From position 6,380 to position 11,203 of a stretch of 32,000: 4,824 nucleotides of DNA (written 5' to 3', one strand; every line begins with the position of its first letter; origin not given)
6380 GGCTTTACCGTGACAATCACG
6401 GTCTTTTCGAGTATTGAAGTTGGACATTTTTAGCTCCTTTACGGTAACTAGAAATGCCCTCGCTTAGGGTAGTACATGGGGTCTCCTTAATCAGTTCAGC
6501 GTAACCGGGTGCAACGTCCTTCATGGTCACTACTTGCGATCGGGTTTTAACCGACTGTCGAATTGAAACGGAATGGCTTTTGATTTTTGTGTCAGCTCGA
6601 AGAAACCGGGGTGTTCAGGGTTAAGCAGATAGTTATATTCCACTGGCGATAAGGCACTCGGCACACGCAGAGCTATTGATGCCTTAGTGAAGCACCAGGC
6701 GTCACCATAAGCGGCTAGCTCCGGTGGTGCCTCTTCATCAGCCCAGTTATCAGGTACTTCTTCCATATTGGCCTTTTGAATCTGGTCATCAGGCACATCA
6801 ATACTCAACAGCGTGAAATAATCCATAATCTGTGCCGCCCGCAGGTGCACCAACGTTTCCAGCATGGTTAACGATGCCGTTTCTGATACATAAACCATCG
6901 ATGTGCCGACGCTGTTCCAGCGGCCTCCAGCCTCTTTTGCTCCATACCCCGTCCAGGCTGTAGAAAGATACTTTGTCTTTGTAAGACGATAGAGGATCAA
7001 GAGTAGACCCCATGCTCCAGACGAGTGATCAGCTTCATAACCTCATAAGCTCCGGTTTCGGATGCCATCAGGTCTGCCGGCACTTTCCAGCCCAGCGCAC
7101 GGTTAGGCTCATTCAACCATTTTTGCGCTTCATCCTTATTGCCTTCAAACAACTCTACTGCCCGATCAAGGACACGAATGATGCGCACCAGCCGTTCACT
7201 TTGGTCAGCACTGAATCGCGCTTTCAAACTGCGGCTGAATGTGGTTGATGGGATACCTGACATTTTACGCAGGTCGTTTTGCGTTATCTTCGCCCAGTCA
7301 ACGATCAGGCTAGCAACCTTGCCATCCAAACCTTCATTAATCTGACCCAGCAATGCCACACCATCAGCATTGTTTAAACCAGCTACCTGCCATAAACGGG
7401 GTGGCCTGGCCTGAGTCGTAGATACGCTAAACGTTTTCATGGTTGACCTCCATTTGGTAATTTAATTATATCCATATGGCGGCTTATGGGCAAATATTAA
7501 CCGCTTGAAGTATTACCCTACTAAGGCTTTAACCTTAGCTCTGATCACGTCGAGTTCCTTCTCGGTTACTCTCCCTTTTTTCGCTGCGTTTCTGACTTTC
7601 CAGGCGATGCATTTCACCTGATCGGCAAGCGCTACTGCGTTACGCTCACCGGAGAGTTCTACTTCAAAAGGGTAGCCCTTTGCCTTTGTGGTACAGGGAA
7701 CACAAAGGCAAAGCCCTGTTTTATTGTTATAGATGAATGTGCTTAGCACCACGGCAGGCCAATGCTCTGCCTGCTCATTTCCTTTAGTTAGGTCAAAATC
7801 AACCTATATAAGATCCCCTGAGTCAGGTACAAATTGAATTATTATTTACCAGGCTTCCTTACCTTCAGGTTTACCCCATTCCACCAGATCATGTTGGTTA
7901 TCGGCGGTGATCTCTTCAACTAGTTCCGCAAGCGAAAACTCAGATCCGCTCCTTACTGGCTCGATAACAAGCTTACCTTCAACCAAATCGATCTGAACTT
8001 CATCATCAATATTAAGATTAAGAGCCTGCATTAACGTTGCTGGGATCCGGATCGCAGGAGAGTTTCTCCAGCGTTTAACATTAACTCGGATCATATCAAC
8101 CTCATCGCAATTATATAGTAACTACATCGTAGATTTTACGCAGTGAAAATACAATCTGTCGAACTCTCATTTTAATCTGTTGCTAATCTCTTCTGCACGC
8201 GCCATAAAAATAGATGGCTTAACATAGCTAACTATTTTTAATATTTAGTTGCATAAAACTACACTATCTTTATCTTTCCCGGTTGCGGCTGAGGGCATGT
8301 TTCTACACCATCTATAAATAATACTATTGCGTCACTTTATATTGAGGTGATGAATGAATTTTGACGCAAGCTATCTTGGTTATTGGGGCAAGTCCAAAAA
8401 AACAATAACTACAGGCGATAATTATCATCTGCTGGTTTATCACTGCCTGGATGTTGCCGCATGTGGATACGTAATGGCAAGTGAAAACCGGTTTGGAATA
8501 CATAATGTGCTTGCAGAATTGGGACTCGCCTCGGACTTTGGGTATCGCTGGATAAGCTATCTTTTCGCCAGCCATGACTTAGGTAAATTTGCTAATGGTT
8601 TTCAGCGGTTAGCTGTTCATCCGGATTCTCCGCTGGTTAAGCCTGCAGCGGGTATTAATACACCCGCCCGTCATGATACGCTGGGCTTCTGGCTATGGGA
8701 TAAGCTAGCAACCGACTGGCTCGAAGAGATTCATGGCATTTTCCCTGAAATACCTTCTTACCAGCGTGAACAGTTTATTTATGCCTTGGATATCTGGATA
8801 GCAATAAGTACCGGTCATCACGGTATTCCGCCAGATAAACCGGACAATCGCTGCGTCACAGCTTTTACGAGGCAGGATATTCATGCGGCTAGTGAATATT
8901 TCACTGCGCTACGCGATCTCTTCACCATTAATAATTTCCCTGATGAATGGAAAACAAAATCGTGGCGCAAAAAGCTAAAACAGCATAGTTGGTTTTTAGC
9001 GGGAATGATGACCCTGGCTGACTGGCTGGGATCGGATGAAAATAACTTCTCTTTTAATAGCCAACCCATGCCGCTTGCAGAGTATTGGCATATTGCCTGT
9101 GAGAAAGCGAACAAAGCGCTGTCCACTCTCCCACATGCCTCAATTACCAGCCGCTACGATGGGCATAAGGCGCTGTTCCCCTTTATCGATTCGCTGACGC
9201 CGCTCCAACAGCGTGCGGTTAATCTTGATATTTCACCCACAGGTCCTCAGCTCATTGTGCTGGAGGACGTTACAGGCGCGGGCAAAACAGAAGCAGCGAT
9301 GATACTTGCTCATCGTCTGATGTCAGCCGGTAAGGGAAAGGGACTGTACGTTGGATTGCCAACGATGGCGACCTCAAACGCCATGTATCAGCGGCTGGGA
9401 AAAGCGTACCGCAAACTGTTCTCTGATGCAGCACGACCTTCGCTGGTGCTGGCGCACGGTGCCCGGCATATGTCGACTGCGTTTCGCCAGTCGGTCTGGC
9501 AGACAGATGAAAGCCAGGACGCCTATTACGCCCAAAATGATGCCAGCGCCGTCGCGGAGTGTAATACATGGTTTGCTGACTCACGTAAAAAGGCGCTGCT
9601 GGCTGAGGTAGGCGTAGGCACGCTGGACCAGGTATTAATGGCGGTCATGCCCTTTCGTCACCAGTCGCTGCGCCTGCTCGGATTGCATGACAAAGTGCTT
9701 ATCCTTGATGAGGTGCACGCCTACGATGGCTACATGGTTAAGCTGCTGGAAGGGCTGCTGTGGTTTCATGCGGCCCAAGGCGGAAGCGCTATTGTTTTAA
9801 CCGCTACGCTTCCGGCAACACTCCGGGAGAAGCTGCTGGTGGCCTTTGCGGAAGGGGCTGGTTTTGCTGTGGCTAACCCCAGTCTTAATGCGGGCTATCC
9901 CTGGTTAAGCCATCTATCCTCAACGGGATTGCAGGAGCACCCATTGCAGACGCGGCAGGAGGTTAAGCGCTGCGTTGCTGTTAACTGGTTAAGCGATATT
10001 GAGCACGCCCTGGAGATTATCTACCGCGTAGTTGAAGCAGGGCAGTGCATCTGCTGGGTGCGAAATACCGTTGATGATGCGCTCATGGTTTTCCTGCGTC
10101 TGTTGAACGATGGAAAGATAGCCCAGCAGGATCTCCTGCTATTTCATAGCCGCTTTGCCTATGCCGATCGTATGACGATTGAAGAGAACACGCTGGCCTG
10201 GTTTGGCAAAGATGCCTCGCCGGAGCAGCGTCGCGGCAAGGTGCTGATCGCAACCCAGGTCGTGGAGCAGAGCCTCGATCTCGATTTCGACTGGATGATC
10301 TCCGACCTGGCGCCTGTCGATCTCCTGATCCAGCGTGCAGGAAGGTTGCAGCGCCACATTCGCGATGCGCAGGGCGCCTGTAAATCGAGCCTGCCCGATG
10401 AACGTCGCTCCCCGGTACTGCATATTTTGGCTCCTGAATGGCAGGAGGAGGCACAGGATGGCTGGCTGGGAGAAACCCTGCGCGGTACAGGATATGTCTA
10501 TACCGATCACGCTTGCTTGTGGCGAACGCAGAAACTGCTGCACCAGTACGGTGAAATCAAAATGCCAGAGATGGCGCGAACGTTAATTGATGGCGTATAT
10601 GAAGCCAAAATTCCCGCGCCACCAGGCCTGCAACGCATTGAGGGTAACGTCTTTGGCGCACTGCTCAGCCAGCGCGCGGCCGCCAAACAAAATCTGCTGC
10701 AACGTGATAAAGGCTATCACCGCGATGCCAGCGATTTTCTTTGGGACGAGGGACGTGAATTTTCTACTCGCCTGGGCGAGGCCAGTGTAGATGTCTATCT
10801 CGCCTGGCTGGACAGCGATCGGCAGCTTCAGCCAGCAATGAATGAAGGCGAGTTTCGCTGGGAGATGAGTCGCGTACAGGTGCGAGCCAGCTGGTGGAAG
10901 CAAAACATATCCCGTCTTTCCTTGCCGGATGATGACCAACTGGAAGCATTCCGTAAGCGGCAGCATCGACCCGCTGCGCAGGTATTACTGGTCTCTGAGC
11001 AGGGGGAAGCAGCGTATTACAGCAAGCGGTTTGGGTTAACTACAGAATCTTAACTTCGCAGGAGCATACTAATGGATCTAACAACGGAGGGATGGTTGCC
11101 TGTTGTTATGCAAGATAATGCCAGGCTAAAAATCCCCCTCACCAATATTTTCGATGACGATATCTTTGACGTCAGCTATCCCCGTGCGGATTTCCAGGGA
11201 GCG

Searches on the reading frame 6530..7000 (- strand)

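Call 6: search_protein_families(library=ncbifam, proteins=[window:6530-7000:-])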
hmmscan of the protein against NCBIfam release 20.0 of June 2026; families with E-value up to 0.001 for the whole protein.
window:6530-7000:- (156 aa): 1 family
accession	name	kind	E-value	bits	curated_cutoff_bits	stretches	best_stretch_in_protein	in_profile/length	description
NF049844.1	Res_ParT_toxin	subfamily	6.3e-50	168.8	110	1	4-151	1-147/147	type II RES/Xre toxin-antitoxin system toxin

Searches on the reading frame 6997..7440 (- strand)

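Call 6: search_protein_families(library=ncbifam, proteins=[window:6997-7440:-])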
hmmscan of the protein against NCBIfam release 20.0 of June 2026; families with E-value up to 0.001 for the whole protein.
window:6997-7440:- (147 aa): 2 families
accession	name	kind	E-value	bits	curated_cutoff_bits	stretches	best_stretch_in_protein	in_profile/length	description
NF049845.1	Xre_ParS_antitoxin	subfamily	1.5e-32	112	90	1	37-147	1-112/112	type II RES/Xre toxin-antitoxin system antitoxin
TIGR02293.1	TAS_TIGR02293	hypoth_equivalog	1.6e-32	112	57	1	16-147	1-133/133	putative toxin-antitoxin system antitoxin component, TIGR02293 family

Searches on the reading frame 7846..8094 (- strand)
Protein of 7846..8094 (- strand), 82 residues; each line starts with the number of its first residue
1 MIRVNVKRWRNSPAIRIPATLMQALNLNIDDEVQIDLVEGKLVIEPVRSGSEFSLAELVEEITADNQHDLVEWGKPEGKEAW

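Call 6: search_protein_families(library=ncbifam, proteins=[window:7846-8094:-])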
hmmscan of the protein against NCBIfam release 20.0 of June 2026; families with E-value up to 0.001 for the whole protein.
window:7846-8094:- (82 aa): 3 families
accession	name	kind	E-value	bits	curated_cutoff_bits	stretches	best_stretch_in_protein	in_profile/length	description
NF007312.0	PRK09798.1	equivalog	2.9e-38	130.1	113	1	1-82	1-82/82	type II toxin-antitoxin system antitoxin MazE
NF008463.0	PRK11347.1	equivalog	3.5e-08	33.6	101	1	2-82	1-83/83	antitoxin ChpS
NF052488.1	TAtMazEAgrob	equivalog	3e-07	30.5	130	1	6-61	7-63/87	type II toxin-antitoxin system antitoxin MazE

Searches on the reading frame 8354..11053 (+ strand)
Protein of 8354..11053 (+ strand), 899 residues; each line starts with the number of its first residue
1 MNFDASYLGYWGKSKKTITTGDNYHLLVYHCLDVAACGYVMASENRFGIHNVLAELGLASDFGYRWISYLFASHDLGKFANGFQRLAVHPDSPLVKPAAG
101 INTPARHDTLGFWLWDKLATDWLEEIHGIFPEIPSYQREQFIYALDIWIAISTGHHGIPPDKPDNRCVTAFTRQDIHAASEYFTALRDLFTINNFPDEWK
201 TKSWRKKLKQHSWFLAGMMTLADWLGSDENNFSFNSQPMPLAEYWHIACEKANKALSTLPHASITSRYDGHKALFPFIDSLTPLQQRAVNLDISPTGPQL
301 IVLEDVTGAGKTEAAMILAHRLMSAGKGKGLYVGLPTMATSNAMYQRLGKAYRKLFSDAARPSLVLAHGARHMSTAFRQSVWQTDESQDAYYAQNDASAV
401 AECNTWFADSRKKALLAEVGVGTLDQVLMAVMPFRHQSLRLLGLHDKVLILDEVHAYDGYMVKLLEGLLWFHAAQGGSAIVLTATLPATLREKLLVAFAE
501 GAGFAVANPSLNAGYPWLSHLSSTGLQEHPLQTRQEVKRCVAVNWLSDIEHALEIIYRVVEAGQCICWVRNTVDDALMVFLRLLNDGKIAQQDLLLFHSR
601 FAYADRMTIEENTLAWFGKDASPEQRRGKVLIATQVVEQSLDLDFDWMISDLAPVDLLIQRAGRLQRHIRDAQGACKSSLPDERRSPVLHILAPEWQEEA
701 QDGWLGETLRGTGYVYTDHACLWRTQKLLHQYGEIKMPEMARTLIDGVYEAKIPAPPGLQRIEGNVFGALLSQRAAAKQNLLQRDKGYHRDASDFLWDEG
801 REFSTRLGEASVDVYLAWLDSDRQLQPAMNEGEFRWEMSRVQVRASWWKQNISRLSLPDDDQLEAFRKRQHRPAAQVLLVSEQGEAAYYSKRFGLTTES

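Call 6: search_protein_families(library=ncbifam, proteins=[window:8354-11053:+])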
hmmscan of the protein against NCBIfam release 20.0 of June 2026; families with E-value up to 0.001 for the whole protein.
window:8354-11053:+ (899 aa): 5 families
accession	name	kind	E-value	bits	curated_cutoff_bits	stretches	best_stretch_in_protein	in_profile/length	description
NF007248.0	PRK09694.1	equivalog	4.7e-149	498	569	1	5-894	5-873/878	CRISPR-associated helicase/endonuclease Cas3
TIGR01587.1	cas3_core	equivalog_domain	7.5e-68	229.2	102.45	1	301-673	2-324/358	CRISPR-associated helicase Cas3'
TIGR02621.3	cas3_GSU0051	exception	4.4e-25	88.6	400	1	445-670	167-375/854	type I-G CRISPR-associated helicase/endonuclease Cas3g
TIGR01596.1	cas3_HD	equivalog_domain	1.6e-20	73.9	43.45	1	27-227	1-177/178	CRISPR-associated endonuclease Cas3''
TIGR02562.1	cas3_yersinia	equivalog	3.1e-11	41.8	565.95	2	621-672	832-883/1110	type I-F CRISPR-associated helicase Cas3f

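Call 47: find_homologous_proteins(query=window:8354-11053:+, max_evalue=1e-100)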
Query window:8354-11053:+ (899 aa): 5772 proteins with E <= 1e-100 among 8000 candidates; the best 120 are listed.
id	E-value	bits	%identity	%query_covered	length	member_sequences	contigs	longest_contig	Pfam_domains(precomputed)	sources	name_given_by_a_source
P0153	0.0e+0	1993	94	100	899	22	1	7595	PF00270.36,PF18019.8,PF22590.3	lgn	-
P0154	0.0e+0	1821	87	100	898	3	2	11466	PF00270.36,PF18019.8,PF22590.3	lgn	-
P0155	0.0e+0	1812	86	100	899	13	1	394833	PF00270.36,PF18019.8,PF22590.3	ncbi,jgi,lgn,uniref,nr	ncbi:CRISPR-associated helicase Cas3' [Pseudescherichia sp.]|uniref:CRISPR-associated helicase Cas3'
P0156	0.0e+0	1804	85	100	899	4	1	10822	PF00270.36,PF18019.8,PF22590.3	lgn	-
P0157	0.0e+0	1507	72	100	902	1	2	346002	PF00270.36,PF18019.8,PF22590.3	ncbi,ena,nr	nr:CRISPR-associated helicase Cas3' [uncultured Enterobacter sp.]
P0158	0.0e+0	1363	67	99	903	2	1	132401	PF00270.36,PF18019.8,PF22590.3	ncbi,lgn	-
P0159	0.0e+0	1361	66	99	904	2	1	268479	PF00270.36,PF18019.8,PF22590.3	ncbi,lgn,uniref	ncbi:CRISPR-associated helicase Cas3' [Pantoea sp. FN0305]|uniref:CRISPR-associated helicase Cas3' n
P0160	0.0e+0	1358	65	100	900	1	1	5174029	PF00270.36,PF18019.8,PF22590.3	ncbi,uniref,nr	ncbi:CRISPR-associated helicase Cas3' [Pantoea sp. BAV 3049]|uniref:CRISPR-associated helicase Cas3'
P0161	0.0e+0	1352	66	99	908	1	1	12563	PF00270.36,PF18019.8,PF22590.3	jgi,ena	-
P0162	0.0e+0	1350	65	99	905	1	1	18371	PF00270.36,PF18019.8,PF22590.3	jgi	jgi:CRISPR-associated endonuclease/helicase Cas3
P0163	0.0e+0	1347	65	99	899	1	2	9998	PF00270.36,PF18019.8,PF22590.3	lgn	-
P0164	0.0e+0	1347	66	99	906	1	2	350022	PF00270.36,PF18019.8,PF22590.3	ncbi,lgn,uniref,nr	ncbi:CRISPR-associated helicase/endonuclease Cas3 [Mixta theicola]|uniref:CRISPR-associated helicase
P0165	0.0e+0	1342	65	99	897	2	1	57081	PF00270.36,PF18019.8,PF22590.3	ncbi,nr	nr:CRISPR-associated helicase/endonuclease Cas3 [Erwinia oleae]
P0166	0.0e+0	1341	65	100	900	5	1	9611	PF00270.36,PF18019.8,PF22590.3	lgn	-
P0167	0.0e+0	1336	65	100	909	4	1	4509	PF00270.36,PF18019.8,PF22590.3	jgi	jgi:CRISPR-associated endonuclease/helicase Cas3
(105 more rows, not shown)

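Call 48: find_encoding_contigs(protein=P0155, flank=10000, max_places=4)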
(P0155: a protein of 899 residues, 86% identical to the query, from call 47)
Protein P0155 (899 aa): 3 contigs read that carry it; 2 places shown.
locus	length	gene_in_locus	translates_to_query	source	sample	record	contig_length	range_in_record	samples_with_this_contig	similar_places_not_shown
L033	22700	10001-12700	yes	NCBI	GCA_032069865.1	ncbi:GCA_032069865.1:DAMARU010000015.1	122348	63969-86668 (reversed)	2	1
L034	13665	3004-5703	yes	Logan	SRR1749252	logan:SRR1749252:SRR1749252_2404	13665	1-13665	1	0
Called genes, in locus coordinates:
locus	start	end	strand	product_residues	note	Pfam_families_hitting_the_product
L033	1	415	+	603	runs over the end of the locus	PF00258:Flavodoxin_1, PF00667:FAD_binding_1, PF00175:NAD_binding_1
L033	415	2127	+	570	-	PF03460:NIR_SIR_ferr, PF01077:NIR_SIR, PF03460:NIR_SIR_ferr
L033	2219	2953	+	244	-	PF01507:PAPS_reduct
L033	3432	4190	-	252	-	-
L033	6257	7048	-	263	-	-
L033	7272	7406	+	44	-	-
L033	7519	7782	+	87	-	-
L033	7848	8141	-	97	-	-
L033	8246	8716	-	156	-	PF08808:RES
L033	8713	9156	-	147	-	PF20432:Xre-like-HTH, PF09722:Xre_MbcA_ParS_C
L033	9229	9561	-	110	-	PF02452:PemK_toxin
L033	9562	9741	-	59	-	-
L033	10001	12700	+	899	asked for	PF18019:Cas3_HD, PF00270:DEAD (faint), PF22590:Cas3-like_C_2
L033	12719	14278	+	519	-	PF09481:CRISPR_Cse1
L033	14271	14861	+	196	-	PF09485:CRISPR_Cse2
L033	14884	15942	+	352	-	PF09344:Cas_CT1975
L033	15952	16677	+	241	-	PF09704:Cas_Cas5d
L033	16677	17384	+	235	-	PF08798:CRISPR_assoc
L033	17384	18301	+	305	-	PF01867:Cas_Cas1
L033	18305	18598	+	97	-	PF09707:Cas_Cas2CT1978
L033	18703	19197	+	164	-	-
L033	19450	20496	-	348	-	PF04389:Peptidase_M28, PF01546:Peptidase_M20 (weak)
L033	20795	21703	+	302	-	PF01507:PAPS_reduct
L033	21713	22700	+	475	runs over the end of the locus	PF00009:GTP_EFTU, PF01926:MMR_HSR1 (faint), PF03144:GTP_EFTU_D2, PF22594:GTP-eEF1A_C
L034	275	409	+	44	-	-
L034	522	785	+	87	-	-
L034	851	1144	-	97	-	-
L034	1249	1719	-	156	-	PF08808:RES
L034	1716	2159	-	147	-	PF20432:Xre-like-HTH, PF09722:Xre_MbcA_ParS_C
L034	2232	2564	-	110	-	PF02452:PemK_toxin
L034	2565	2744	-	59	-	-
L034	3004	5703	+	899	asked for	PF18019:Cas3_HD, PF00270:DEAD (faint), PF22590:Cas3-like_C_2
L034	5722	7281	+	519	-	PF09481:CRISPR_Cse1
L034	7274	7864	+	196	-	PF09485:CRISPR_Cse2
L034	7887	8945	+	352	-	PF09344:Cas_CT1975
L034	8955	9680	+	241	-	PF09704:Cas_Cas5d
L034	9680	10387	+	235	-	PF08798:CRISPR_assoc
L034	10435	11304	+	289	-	PF01867:Cas_Cas1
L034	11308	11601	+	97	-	PF09707:Cas_Cas2CT1978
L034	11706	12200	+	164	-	-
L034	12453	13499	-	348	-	PF04389:Peptidase_M28, PF01546:Peptidase_M20 (weak)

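Call 49: find_encoding_contigs(protein=P0154, flank=10000, max_places=3)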
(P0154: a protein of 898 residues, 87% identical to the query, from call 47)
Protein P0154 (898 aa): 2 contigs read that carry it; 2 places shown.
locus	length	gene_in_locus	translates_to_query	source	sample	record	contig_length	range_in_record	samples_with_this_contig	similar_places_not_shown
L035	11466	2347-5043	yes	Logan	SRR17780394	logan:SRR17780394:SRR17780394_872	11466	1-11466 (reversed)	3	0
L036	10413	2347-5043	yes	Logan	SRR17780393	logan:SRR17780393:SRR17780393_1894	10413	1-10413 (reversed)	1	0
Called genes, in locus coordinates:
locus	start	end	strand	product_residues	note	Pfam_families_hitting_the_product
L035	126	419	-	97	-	-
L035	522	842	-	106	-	PF08808:RES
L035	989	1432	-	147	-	PF20432:Xre-like-HTH, PF09722:Xre_MbcA_ParS_C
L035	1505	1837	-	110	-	PF02452:PemK_toxin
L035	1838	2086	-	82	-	PF04014:MazE_antitoxin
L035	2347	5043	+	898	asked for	PF18019:Cas3_HD, PF00270:DEAD (faint), PF22590:Cas3-like_C_2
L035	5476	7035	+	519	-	PF09481:CRISPR_Cse1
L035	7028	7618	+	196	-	PF09485:CRISPR_Cse2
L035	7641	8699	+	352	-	PF09344:Cas_CT1975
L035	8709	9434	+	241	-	PF09704:Cas_Cas5d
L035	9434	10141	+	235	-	PF08798:CRISPR_assoc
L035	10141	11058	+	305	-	PF01867:Cas_Cas1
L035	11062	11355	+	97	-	PF09707:Cas_Cas2CT1978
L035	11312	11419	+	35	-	-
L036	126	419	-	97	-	-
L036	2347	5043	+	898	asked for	PF18019:Cas3_HD, PF00270:DEAD (faint), PF22590:Cas3-like_C_2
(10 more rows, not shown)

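Call 56: list_cluster_members(proteins=[P0153])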
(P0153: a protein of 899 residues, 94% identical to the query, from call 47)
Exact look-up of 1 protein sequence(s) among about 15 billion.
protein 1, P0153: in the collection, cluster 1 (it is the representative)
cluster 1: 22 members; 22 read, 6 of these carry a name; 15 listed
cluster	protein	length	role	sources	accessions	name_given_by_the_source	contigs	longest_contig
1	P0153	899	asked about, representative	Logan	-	-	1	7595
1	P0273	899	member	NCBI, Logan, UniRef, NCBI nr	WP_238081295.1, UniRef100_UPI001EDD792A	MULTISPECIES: CRISPR-associated helicase Cas3' [Pseudescherichia] | CRISPR-associated helicase Cas3' n=1 Tax=Pseudescherichia TaxID=2055880 ...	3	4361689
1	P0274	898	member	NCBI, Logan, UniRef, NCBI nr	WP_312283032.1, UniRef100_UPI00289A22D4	CRISPR-associated helicase Cas3' [Pseudescherichia sp.] | CRISPR-associated helicase Cas3' n=1 Tax=Pseudescherichia sp. TaxID=2055881 ...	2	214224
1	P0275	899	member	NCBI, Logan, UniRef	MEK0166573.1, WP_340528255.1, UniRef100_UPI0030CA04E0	CRISPR-associated helicase Cas3' [Pseudescherichia vulneris] | CRISPR-associated helicase Cas3' n=1 Tax=Pseudescherichia vulneris TaxID=566 ...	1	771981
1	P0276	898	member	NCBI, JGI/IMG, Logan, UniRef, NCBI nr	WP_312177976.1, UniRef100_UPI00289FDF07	CRISPR-associated helicase Cas3' [Pseudescherichia sp.] | CRISPR-associated helicase Cas3' n=1 Tax=Pseudescherichia sp. TaxID=2055881 ...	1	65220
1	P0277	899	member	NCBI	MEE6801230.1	CRISPR-associated helicase Cas3' [Escherichia coli O8:H10]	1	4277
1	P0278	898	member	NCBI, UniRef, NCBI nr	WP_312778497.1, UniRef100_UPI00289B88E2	CRISPR-associated helicase Cas3' [Pseudescherichia sp.] | CRISPR-associated helicase Cas3' n=1 Tax=Pseudescherichia sp. TaxID=2055881 ...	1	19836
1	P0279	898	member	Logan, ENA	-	-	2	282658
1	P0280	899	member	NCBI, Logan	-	-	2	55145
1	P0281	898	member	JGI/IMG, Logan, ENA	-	-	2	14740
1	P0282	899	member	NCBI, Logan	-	-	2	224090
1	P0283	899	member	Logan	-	-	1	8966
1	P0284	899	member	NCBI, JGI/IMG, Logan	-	-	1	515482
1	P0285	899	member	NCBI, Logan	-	-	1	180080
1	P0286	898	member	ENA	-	-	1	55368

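Call 57: find_encoding_contigs(protein=P0273, flank=10000, max_places=4)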
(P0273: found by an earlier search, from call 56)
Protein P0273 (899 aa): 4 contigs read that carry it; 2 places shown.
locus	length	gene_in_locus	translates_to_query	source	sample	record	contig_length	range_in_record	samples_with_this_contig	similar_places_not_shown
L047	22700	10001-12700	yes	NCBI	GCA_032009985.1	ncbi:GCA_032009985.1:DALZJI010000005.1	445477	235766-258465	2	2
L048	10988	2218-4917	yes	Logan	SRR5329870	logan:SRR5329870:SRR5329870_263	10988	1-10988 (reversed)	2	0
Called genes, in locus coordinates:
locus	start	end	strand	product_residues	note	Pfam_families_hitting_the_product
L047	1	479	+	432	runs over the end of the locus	PF03952:Enolase_N, PF00113:Enolase_C, PF13378:MR_MLE_C (weak)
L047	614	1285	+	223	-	PF04055:Radical_SAM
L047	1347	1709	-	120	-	PF01242:PTPS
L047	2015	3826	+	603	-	PF00258:Flavodoxin_1, PF00667:FAD_binding_1, PF00175:NAD_binding_1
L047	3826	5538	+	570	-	PF03460:NIR_SIR_ferr, PF01077:NIR_SIR, PF03460:NIR_SIR_ferr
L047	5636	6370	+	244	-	PF01507:PAPS_reduct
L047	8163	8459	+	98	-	PF05015:HigB-like_toxin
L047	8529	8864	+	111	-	PF01381:HTH_3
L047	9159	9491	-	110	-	PF02452:PemK_toxin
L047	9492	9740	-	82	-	PF04014:MazE_antitoxin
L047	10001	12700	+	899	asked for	PF18019:Cas3_HD, PF00270:DEAD (faint), PF22590:Cas3-like_C_2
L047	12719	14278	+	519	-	PF09481:CRISPR_Cse1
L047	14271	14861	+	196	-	PF09485:CRISPR_Cse2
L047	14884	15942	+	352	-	PF09344:Cas_CT1975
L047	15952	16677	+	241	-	PF09704:Cas_Cas5d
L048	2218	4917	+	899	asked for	PF18019:Cas3_HD, PF00270:DEAD (faint), PF22590:Cas3-like_C_2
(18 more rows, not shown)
